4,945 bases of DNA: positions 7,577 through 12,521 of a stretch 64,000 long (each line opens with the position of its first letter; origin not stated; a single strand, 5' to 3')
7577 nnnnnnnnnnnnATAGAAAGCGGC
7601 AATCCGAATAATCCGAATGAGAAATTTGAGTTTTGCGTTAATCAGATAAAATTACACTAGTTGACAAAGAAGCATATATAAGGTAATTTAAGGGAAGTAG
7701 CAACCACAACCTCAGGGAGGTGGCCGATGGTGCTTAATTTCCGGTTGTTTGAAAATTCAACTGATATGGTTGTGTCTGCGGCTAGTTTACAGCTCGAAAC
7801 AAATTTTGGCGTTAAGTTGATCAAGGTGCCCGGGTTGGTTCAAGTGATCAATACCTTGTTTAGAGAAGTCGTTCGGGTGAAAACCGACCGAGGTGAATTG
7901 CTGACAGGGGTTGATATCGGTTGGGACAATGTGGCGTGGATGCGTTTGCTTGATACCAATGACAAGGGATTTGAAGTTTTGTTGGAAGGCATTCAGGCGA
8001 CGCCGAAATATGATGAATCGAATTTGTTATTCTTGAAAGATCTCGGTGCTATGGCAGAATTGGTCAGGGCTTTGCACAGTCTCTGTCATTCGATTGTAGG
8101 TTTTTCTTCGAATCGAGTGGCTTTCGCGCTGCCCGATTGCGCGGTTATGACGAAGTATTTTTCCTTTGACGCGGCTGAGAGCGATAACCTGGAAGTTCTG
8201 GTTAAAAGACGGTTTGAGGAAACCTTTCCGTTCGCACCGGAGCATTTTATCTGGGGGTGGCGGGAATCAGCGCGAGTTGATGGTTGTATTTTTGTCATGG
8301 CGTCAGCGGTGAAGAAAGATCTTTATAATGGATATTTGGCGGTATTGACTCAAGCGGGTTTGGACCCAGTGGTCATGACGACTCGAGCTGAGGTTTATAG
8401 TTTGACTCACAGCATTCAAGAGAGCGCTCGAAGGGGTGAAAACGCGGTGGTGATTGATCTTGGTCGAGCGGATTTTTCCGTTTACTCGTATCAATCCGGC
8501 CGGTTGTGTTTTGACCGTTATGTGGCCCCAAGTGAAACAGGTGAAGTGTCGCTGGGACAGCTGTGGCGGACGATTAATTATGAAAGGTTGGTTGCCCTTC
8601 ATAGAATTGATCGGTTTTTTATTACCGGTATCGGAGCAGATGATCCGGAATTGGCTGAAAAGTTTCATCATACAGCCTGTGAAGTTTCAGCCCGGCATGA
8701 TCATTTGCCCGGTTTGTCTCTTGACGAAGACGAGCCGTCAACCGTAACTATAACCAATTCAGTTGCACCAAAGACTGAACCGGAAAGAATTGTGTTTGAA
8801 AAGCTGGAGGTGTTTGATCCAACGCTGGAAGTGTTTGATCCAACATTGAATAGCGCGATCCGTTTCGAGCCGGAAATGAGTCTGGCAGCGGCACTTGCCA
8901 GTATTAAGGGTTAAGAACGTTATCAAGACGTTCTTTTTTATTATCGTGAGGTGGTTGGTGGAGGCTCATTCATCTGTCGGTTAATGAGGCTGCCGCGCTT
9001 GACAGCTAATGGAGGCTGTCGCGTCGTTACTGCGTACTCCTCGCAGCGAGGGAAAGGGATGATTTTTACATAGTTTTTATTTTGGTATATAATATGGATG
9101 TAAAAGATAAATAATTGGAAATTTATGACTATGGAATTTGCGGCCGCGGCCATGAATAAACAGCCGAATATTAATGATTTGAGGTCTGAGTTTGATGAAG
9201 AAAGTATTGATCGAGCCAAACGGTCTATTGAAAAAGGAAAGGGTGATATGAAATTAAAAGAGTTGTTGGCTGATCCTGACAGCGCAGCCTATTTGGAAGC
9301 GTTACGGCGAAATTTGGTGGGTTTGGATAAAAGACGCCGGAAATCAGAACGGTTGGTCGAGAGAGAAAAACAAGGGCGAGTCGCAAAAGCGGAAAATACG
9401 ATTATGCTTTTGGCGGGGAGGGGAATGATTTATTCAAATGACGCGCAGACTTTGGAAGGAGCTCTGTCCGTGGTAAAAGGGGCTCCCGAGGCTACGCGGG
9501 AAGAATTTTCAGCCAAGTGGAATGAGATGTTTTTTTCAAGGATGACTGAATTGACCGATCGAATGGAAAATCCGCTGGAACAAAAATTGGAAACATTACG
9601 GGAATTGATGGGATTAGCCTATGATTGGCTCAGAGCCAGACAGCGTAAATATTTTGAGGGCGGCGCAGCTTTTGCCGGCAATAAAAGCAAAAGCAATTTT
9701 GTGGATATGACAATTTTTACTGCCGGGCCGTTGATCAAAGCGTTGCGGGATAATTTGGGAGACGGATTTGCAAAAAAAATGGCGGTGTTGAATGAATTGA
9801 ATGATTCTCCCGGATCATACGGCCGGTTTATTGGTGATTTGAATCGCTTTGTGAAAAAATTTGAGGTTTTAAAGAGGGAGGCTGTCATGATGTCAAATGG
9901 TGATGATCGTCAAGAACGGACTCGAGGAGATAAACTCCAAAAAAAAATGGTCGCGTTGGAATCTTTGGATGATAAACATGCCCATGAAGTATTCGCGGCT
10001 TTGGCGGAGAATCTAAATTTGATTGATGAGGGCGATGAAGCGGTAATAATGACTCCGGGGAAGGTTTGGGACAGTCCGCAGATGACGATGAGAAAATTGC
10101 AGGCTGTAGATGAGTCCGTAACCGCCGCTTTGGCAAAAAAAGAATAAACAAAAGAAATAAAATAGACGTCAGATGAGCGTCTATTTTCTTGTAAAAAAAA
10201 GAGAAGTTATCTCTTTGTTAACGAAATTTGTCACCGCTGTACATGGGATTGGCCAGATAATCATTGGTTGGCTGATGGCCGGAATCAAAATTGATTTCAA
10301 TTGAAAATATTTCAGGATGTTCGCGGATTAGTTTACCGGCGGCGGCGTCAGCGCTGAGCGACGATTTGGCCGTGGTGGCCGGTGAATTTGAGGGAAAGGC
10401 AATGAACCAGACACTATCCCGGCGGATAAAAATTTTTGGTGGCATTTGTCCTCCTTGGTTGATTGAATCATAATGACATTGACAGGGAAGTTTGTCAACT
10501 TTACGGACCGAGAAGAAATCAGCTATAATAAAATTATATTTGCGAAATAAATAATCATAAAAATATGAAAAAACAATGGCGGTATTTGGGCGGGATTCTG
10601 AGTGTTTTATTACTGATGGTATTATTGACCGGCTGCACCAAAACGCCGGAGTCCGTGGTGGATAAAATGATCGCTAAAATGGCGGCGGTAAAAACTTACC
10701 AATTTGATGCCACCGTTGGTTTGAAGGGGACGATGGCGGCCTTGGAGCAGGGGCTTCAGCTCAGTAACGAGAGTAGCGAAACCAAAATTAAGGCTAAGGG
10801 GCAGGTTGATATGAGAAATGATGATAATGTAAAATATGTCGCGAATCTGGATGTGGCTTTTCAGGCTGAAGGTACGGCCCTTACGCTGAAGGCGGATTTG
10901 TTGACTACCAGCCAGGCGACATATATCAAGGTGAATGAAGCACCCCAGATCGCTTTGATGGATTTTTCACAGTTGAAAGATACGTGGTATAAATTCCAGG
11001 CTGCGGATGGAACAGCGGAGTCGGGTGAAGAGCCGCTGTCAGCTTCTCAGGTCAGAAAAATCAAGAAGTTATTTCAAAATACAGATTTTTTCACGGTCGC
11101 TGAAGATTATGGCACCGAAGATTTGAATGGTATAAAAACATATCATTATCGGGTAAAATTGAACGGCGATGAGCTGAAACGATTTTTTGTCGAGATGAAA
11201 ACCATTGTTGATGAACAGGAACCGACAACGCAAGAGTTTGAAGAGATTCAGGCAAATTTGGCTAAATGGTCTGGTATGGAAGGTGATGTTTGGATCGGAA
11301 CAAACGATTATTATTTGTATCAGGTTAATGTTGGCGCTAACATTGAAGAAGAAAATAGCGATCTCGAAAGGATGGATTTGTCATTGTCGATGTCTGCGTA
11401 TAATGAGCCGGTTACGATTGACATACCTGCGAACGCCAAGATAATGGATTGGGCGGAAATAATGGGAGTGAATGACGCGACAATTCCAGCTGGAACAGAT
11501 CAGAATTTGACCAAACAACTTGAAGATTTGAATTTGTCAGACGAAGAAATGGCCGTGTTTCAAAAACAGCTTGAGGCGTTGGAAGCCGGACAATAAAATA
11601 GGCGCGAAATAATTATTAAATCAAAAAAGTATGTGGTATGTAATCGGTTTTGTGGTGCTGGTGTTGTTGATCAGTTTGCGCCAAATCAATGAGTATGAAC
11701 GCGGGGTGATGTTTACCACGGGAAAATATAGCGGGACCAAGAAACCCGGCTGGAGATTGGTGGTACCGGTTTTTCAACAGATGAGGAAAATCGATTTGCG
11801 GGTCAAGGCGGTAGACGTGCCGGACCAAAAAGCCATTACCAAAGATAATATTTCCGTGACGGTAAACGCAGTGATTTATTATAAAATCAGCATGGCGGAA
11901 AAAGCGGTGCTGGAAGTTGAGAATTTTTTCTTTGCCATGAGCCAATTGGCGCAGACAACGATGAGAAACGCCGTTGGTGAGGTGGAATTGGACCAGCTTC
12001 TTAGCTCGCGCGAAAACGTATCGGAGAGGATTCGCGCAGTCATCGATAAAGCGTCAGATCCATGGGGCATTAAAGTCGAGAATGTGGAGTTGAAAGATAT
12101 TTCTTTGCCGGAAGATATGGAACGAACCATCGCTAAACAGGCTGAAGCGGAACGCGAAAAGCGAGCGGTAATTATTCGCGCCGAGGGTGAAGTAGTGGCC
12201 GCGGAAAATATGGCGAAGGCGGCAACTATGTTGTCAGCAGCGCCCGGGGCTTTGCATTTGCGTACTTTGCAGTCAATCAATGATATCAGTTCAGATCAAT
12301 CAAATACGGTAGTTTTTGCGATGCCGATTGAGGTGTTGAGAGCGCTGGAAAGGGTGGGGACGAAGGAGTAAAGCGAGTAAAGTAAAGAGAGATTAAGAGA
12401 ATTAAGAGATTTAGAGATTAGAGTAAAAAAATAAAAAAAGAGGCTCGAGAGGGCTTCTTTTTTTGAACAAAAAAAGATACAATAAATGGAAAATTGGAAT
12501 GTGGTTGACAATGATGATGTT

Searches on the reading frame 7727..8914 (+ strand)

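Call 84: search_protein_families(library=pfam, proteins=[window:7727-8914:+], max_evalue=0.001)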
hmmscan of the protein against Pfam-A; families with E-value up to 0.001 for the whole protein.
window:7727-8914:+ (395 aa): 1 family
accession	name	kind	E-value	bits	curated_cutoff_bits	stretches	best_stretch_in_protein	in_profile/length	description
PF11104.14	PilM_2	-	2.8e-07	30.2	27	1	61-264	1-206/340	Type IV pilus assembly protein PilM;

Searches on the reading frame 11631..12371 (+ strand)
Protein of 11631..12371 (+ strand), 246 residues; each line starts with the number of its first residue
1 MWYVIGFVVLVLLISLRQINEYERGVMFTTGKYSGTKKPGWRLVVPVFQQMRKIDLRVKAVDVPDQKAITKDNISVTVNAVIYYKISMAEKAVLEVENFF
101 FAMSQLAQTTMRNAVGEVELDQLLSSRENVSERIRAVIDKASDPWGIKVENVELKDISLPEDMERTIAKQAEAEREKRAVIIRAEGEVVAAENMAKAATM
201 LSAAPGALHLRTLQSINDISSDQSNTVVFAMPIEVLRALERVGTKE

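Call 46: search_protein_families(library=pfam, proteins=[window:11631-12371:+], max_evalue=0.001)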
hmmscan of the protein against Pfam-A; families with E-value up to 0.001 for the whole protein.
window:11631-12371:+ (246 aa): 2 families
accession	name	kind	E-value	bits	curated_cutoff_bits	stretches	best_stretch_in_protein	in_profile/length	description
PF01145.31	Band_7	-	1.6e-40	139.5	23.6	1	18-187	2-175/176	SPFH domain / Band 7 family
PF13421.11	Band_7_1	-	9.3e-07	29.1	24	1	105-172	139-208/211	SPFH domain-Band 7 family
